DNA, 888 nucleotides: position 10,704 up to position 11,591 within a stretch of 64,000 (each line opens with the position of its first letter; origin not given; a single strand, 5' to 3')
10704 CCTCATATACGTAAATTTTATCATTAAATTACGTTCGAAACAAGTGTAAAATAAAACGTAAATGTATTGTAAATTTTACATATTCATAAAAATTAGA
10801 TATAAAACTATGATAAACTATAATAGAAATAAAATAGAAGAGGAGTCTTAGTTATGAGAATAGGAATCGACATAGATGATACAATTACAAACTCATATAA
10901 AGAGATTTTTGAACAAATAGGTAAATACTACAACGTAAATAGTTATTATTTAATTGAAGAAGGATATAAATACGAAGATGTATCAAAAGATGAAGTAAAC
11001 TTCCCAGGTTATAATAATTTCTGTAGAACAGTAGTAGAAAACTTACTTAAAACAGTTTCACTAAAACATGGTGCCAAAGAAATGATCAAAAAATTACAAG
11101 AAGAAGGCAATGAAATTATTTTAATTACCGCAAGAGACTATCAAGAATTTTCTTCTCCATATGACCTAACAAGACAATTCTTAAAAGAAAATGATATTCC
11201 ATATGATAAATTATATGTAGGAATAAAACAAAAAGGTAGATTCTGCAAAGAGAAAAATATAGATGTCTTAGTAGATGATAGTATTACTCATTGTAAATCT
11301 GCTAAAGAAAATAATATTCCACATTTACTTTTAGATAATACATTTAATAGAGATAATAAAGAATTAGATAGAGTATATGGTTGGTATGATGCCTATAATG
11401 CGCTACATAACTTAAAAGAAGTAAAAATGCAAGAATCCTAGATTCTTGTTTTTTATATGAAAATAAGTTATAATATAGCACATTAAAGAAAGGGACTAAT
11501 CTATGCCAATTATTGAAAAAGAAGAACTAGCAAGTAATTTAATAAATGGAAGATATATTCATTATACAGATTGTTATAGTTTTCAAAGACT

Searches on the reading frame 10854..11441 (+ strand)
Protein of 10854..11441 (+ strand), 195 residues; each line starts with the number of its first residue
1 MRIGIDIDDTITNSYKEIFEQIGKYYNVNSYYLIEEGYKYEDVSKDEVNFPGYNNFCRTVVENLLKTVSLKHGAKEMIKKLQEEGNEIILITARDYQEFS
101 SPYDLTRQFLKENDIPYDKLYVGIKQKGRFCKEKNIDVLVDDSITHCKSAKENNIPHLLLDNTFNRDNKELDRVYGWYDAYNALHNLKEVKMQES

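Call 14: search_protein_families(library=pfam, proteins=[window:10854-11441:+], max_evalue=0.01)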
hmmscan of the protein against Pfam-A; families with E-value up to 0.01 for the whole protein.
window:10854-11441:+ (195 aa): 6 families
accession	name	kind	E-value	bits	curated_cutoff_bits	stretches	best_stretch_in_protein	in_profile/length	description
PF06941.18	NT5C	-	6.4e-08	33.1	24.8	1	3-184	4-174/180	5' nucleotidase, deoxy (Pyrimidine), cytosolic type C protein (NT5C)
PF13419.12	HAD_2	-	0.00027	21.6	23.8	1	20-99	35-109/178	Haloacid dehalogenase-like hydrolase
PF00702.32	Hydrolase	-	0.00028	21.8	26.4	0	5-182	6-142/191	haloacid dehalogenase-like hydrolase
PF11019.14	DUF2608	-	0.0013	18.8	22.6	1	5-97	23-110/244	Protein of unknown function (DUF2608)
PF08282.18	Hydrolase_3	-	0.0018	18.5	20.9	0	70-104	16-50/255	haloacid dehalogenase-like hydrolase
PF24694.1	LNS2_PITM1-3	-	0.0055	17.2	27.7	0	64-119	16-67/124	PITM 1-3, LNS2 domain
